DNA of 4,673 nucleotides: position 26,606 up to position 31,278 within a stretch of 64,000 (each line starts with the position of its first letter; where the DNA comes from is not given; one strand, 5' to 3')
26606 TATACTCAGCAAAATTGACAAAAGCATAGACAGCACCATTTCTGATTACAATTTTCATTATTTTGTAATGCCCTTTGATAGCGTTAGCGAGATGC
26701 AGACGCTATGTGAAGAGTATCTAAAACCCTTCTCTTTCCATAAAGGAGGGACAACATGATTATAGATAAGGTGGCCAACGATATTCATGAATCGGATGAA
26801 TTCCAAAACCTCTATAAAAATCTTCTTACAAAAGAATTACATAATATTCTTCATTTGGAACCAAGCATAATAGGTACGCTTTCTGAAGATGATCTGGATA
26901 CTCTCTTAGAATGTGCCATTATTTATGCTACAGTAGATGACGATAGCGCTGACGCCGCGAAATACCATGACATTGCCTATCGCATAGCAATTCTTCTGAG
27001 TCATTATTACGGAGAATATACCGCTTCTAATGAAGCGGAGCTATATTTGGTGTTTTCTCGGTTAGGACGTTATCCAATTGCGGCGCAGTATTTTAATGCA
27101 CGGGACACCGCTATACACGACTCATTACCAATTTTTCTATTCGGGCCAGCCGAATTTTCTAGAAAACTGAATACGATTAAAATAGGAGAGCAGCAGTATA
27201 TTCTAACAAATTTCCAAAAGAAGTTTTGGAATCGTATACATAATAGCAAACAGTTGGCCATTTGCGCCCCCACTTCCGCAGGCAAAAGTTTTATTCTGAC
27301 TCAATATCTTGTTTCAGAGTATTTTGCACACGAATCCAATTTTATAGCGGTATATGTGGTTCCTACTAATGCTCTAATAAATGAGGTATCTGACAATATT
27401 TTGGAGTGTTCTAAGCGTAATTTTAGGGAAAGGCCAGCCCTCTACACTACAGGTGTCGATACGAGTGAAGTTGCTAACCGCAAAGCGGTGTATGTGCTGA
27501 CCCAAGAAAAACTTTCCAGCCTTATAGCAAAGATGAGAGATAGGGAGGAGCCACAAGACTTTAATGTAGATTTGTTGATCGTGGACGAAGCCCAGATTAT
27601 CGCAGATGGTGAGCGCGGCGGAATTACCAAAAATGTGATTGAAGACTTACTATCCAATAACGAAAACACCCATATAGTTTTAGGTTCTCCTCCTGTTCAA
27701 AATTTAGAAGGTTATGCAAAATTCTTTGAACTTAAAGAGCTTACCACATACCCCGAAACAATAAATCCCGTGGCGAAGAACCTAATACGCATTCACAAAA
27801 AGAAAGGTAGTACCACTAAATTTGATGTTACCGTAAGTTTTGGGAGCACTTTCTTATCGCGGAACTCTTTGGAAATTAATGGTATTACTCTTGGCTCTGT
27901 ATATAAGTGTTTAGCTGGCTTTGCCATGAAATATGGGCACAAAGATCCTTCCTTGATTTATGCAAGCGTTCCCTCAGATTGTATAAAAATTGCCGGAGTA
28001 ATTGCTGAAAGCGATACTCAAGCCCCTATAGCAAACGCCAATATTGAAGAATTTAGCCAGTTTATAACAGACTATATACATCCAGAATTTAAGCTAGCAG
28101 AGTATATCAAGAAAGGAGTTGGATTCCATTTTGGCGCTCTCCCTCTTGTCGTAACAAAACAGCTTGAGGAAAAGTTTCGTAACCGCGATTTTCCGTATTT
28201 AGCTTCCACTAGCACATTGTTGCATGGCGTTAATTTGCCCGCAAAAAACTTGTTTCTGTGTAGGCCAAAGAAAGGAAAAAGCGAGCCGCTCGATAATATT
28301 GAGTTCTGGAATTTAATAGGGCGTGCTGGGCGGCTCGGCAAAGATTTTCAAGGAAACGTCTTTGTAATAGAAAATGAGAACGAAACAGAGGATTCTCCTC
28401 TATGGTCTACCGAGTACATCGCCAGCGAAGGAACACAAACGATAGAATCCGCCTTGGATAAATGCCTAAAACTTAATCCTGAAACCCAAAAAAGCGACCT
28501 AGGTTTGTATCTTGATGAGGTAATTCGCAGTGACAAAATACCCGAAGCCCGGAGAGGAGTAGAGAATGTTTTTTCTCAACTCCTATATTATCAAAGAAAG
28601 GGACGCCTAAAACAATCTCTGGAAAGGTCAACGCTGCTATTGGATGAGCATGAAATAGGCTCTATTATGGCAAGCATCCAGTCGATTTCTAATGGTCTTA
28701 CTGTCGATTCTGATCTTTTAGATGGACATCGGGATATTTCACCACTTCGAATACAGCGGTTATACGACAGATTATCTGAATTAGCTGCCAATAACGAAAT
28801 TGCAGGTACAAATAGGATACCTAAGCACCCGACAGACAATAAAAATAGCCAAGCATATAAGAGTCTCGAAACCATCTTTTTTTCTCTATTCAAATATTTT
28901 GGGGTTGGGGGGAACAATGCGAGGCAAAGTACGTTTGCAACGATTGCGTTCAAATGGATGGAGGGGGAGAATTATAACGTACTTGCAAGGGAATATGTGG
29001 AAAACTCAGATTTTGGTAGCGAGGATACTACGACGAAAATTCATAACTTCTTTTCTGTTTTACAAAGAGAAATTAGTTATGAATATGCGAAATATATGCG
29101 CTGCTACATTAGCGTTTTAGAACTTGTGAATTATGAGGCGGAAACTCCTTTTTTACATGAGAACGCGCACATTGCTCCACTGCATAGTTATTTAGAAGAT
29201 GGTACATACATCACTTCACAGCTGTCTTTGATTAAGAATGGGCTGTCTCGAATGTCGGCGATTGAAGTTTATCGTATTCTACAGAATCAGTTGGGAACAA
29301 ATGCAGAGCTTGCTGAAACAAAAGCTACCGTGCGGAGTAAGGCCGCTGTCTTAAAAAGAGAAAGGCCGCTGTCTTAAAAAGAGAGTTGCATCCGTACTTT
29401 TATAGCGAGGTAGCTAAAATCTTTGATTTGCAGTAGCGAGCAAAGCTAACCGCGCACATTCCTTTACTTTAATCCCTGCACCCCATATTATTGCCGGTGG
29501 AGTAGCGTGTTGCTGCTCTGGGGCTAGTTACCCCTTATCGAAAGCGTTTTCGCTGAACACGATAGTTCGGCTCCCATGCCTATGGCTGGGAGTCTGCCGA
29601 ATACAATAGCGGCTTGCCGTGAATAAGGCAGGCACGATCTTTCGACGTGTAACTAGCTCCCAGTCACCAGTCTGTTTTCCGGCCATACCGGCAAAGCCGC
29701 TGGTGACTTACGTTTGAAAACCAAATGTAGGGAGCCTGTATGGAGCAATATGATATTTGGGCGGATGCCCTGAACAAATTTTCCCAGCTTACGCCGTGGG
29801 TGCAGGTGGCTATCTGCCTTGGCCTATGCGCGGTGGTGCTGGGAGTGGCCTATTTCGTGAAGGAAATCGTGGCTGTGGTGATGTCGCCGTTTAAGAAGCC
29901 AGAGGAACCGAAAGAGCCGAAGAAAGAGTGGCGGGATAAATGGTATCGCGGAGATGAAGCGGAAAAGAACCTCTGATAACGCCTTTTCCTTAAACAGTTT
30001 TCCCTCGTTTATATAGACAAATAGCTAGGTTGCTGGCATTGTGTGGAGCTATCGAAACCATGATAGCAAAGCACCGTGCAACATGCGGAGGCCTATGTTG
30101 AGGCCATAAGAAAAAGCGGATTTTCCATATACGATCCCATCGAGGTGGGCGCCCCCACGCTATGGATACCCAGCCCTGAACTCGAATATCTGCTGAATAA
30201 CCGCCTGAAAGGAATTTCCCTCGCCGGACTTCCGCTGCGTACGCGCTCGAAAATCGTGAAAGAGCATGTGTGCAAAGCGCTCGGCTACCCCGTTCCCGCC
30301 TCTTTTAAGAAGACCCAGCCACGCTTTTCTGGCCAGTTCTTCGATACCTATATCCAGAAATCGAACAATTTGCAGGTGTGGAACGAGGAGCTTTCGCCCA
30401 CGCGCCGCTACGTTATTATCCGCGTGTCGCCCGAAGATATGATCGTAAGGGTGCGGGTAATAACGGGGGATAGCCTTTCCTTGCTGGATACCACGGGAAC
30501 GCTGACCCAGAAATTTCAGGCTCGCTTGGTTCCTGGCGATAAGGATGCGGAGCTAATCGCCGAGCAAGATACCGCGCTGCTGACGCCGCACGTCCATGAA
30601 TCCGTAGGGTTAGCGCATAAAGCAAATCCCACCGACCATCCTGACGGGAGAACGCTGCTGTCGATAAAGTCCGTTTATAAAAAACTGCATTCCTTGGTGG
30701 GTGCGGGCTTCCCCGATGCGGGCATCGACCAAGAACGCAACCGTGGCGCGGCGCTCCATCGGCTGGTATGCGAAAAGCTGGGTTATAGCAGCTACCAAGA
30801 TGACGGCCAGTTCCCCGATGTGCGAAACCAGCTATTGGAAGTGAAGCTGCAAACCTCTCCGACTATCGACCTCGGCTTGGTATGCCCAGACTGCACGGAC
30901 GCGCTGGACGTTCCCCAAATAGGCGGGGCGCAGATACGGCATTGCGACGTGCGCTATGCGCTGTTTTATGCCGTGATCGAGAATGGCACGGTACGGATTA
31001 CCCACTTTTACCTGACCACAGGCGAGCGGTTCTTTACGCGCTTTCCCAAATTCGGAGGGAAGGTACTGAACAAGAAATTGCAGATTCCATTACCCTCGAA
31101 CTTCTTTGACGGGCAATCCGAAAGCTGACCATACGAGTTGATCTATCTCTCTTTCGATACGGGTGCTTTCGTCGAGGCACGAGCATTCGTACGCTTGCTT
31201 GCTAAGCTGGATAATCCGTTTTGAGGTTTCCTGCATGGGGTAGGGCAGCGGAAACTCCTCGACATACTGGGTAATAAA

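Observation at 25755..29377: Translationally coupled nuclease (DUF1837/HamA-like) plus 873-aa SF2 helicase: a Hachiman-like or new helicase-nuclease defence pair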

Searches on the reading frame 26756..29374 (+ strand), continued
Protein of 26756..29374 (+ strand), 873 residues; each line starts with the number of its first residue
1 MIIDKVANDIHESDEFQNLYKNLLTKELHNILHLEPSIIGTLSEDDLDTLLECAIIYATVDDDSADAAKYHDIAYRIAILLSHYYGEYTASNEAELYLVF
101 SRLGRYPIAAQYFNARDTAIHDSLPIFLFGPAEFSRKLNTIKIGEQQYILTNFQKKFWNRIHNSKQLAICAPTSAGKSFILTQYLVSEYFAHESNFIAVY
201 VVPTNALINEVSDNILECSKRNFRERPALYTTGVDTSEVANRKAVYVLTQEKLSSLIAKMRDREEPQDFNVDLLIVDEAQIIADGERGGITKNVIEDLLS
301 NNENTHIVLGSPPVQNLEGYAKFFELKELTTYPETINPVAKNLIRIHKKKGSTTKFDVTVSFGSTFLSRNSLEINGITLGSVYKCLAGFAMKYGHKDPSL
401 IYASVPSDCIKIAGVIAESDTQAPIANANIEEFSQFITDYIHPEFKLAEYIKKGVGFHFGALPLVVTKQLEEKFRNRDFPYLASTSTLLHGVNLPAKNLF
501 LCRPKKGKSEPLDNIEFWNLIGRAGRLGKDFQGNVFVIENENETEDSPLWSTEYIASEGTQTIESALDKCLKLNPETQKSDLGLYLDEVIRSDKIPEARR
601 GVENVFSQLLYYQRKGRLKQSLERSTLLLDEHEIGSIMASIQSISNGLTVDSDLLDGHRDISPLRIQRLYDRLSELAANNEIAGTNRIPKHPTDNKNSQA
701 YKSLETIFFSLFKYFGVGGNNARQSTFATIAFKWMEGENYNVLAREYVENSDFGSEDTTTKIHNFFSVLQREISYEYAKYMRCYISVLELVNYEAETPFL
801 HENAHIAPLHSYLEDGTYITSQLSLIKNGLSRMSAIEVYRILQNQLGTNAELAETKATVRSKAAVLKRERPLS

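Call 60: find_encoding_contigs(protein=P0024, flank=3000, max_places=6)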
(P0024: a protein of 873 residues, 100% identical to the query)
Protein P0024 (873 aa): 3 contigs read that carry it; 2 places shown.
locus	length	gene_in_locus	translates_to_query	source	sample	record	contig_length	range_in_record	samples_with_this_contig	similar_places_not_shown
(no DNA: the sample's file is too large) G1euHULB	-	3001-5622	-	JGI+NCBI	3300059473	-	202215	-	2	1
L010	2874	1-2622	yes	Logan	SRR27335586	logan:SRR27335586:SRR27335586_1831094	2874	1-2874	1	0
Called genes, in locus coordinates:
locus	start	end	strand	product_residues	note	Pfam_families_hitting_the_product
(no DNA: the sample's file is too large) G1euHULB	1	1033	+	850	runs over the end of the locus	-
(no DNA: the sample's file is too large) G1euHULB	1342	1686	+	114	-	PF12599:DUF3768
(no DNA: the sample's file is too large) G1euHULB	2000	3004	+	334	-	PF08878:HamA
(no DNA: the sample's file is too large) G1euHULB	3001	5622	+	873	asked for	PF00270:DEAD, PF04851:ResIII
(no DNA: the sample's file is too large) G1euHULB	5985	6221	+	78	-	-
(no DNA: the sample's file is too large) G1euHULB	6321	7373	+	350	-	-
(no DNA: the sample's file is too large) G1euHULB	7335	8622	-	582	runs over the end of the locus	PF02384:N6_Mtase, PF13847:Methyltransf_31 (faint), PF07669:Eco57I, PF12950:TaqI_C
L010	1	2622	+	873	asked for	PF00270:DEAD, PF04851:ResIII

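Call 61: predict_structure(alignment_id=A2)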
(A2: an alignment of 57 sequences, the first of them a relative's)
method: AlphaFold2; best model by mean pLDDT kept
length: 896 residues; sequences in the alignment: 57
mean_pLDDT: 88.7   pTM: 0.90
mean pLDDT of the five models: 88.7, 88.1, 86.4, 86.2, 85.7
residues with pLDDT >= 90: 567; 70-90: 276; 50-70: 35; < 50: 18
segments of 3 or more residues with pLDDT < 50: 38-50, 500-504
pLDDT, mean of each block of 10 residues (from residue 1): 93 96 92 67 43 88 97 91 95 92 92 90 70 83 91 94 94 96 86 96 93 87 92 93 87 91 89 81 95 87 93 94 92 93 88 91 86 88 76 90 90 92 94 80 96 96 94 89 90 78 67 86 84 78 89 70 82 90 88 91 71 90 93 87 93 94 91 93 95 89 87 95 90 88 95 92 79 92 92 95 92 84 93 93 95 93 93 96 95 86
secondary structure, 60 per line:
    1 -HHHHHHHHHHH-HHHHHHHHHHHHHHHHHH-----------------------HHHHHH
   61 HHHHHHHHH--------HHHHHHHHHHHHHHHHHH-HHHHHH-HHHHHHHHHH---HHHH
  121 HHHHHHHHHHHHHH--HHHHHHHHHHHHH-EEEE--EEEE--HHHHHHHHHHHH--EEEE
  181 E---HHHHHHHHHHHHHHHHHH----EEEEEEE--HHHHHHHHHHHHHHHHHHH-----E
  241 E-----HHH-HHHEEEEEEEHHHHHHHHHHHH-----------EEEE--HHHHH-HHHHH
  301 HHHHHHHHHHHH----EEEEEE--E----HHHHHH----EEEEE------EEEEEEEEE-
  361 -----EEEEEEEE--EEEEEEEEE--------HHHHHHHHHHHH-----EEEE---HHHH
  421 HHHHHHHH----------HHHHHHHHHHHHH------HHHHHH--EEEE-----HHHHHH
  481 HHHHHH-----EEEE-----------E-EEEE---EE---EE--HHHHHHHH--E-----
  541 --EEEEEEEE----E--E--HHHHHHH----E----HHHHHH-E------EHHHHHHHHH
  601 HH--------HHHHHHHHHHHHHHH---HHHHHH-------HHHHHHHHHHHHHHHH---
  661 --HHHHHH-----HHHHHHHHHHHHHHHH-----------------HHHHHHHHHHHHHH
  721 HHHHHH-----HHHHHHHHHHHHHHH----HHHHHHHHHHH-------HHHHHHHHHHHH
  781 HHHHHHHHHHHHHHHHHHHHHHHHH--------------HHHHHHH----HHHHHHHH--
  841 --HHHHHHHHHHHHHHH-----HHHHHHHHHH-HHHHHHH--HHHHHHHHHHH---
elements in order (helices of 4 or more, strands of 3 or more residues): H2-12 H14-31 H55-69 H78-95 H97-102 H104-113 H117-134 H137-149 E151-154 E157-160 H163-174 E177-181 H185-202 E207-213 H216-234 E254-260 H261-272 E284-287 H290-294 H296-312 E317-322 H330-335 E340-344 E351-359 E366-373 E376-384 H393-404 E410-413 H417-428 H439-451 H458-463 E466-469 H475-486 E492-495 E509-512 H525-532 E543-550 H561-567 H577-582 H592-602 H611-625 H629-634 H642-657 H663-668 H674-689 H707-726 H732-746 H751-761 H769-805 H820-826 H831-838 H843-857 H863-872 H874-880 H883-893

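Call 63: fold_search(model_id=the predicted structure, library=pdb)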
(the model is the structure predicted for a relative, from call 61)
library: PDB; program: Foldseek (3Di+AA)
matches with E <= 10: 1151; with E <= 0.001: 455
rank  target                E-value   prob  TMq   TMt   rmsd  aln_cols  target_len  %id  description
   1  2va8_B                2.2e-21  1.00  0.50  0.63   9.1       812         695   17  DNA Repair Helicase Hel308 (released 2008-01-15)
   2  8vx9_B                2.6e-21  1.00  0.63  0.49  11.7      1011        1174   17  Structure of HamAB apo complex from the Escherichia coli Hachiman defense system (released 2024-03-13)
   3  2va8_A                1.1e-20  1.00  0.50  0.62   8.8       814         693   17  DNA Repair Helicase Hel308 (released 2008-01-15)
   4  8vxa_A                3.3e-20  1.00  0.68  0.55   8.7      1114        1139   15  Structure of HamB-DNA complex, conformation 1, from the Escherichia coli Hachiman defense system (released 2024-03-13)
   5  9b15_A                3.6e-20  1.00  0.46  0.58   9.9       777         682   18  Superfamily 2 helicase Hel308 containing the beta-hairpin from DNA pol theta helicase-like domain (released 2025-03-19)
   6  9b15_B                9.2e-20  1.00  0.48  0.61   9.5       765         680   18  Superfamily 2 helicase Hel308 containing the beta-hairpin from DNA pol theta helicase-like domain (released 2025-03-19)
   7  8vxy_B                2.1e-19  1.00  0.59  0.47  12.9      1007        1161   16  Structure of HamA(E138A,K140A)B-plasmid DNA complex from the Escherichia coli Hachiman defense system (released 2024-03-13)
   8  8zue_B                5.3e-19  1.00  0.56  0.75  10.0       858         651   16  cryo-electron microscopy (cryo-EM) structure of the Hachiman defense system from Escherichia coli (released 2025-03-26)
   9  2p6r_A                9.4e-19  1.00  0.46  0.57  10.9       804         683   18  Crystal structure of superfamily 2 helicase Hel308 in complex with unwound DNA (released 2007-06-12)
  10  5a9j_D                6.5e-18  1.00  0.50  0.57   9.8       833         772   15  Crystal structure of the Helicase domain of human DNA polymerase theta, apo-form (released 2015-12-16)
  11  5aga                  2.4e-17  1.00  0.47  0.52  11.3       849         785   16  Crystal structure of the Helicase domain of human DNA polymerase theta in complex with AMPPNP (released 2015-02-25)
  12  2p6u                  2.6e-17  1.00  0.45  0.58  10.1       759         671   18  Apo structure of the Hel308 superfamily 2 helicase (released 2007-06-12)
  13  5a9j_B                3.2e-17  1.00  0.49  0.54  10.2       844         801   16  Crystal structure of the Helicase domain of human DNA polymerase theta, apo-form (released 2015-12-16)
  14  2zj8                  3.5e-17  1.00  0.48  0.58   8.6       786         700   16  Archaeal DNA helicase Hjm apo state in form 2 (released 2009-02-10)
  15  2zj5                  4.2e-17  1.00  0.49  0.62   8.1       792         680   16  Archaeal DNA helicase Hjm complexed with ADP in form 1 (released 2009-02-10)
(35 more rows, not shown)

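Call 65: search_protein_families(library=padloc, proteins=[P0025], max_evalue=1e-100)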
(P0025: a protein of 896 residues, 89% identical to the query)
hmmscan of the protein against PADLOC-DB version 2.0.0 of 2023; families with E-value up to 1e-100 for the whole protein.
P0025 (896 aa): 5 families
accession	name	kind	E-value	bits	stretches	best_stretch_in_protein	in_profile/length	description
PDLC00187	HamB1|HamB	-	5.4e-171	568.8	1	4-890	6-843/851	DEAD-box helicase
PDLC00186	HamB1|HamB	-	9.1e-152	504.9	1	20-865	11-834/864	DEAD-box helicase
PDLC00200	HamB2|HamB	-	3.6e-142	473.2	1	21-855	12-821/865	DEAD-box helicase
PDLC00185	HamB1|HamB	-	8e-106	352.8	1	6-856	5-839/871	DEAD-box helicase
PDLC00199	HamB2|HamB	-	3.3e-103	344.3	1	44-854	26-804/841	DEAD-box helicase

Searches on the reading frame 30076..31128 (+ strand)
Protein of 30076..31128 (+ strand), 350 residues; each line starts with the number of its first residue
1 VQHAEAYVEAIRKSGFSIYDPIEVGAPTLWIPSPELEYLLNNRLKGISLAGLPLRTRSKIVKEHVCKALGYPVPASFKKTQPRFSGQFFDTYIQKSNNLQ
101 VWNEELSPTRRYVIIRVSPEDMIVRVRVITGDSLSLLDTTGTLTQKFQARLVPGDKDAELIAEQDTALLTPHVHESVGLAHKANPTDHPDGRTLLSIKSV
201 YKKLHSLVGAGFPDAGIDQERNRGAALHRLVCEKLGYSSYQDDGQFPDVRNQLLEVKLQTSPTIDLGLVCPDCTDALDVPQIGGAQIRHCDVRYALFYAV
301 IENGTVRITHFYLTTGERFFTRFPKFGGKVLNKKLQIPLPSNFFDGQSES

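Call 10: search_protein_families(library=pfam, proteins=[window:30076-31128:+], max_evalue=0.01)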
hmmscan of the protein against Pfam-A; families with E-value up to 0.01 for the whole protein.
window:30076-31128:+ (350 aa): 0 families

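Call 20: search_protein_families(library=padloc, proteins=[window:30076-31128:+], max_evalue=0.01)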
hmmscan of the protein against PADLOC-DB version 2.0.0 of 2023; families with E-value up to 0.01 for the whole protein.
window:30076-31128:+ (350 aa): 1 family
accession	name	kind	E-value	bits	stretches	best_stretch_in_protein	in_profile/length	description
PDLC03565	REase_II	-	1.3e-146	486.3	1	6-345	18-358/359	Type II restriction enzyme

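Call 21: search_protein_families(library=phrogs, proteins=[window:30076-31128:+], max_evalue=0.001)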
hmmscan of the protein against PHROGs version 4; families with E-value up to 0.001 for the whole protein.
window:30076-31128:+ (350 aa): 0 families
